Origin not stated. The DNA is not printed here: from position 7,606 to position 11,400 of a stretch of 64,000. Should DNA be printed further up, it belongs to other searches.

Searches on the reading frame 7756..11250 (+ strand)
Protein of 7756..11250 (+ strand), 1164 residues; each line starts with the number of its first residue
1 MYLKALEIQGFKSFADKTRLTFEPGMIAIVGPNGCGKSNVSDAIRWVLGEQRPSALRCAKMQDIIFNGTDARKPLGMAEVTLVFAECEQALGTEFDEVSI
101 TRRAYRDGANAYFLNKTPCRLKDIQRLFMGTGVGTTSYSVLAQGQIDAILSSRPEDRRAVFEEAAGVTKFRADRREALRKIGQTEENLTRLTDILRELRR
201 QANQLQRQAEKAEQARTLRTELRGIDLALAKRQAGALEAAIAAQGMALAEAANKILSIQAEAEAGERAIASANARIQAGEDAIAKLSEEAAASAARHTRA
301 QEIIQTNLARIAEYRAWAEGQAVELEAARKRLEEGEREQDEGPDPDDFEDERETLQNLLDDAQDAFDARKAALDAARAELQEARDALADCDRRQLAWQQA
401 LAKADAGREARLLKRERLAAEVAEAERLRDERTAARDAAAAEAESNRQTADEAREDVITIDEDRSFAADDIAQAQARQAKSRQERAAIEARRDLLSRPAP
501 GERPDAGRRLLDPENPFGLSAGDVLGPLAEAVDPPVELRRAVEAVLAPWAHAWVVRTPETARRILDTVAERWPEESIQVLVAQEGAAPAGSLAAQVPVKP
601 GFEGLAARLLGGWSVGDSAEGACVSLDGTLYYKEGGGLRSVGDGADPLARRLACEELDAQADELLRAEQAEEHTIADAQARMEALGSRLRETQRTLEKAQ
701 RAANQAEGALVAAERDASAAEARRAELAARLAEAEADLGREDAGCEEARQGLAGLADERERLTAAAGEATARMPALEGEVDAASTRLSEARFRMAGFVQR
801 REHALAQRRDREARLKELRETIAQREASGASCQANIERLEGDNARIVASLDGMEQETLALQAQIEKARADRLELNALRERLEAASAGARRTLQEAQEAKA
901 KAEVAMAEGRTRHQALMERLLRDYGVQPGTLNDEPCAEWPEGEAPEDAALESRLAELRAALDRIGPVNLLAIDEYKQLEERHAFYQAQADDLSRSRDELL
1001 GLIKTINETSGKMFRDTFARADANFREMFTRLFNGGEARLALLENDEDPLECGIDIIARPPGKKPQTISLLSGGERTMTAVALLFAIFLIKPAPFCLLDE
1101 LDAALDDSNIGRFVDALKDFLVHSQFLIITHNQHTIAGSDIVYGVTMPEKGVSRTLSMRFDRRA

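Call 53: search_protein_families(library=pfam, proteins=[window:7756-11250:+], max_evalue=0.00001)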
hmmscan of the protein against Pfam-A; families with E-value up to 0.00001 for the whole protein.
window:7756-11250:+ (1164 aa): 5 families
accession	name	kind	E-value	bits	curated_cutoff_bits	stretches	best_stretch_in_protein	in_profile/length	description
PF02463.25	SMC_N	-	3e-65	220.2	40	1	2-1153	1-219/220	RecF/RecN/SMC N terminal domain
PF13476.12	AAA_23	-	8.4e-15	56.4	27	1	6-214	2-189/201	AAA domain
PF13175.12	AAA_15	-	7.1e-10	39.5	32.1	1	1-84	1-83/374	AAA ATPase domain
PF13304.12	AAA_21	-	3e-09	37.8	27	0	27-61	2-26/304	AAA domain, putative AbiEii toxin, Type IV TA system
PF06470.18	SMC_hinge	-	5.4e-08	33.7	22.5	1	524-622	4-112/116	SMC proteins Flexible Hinge Domain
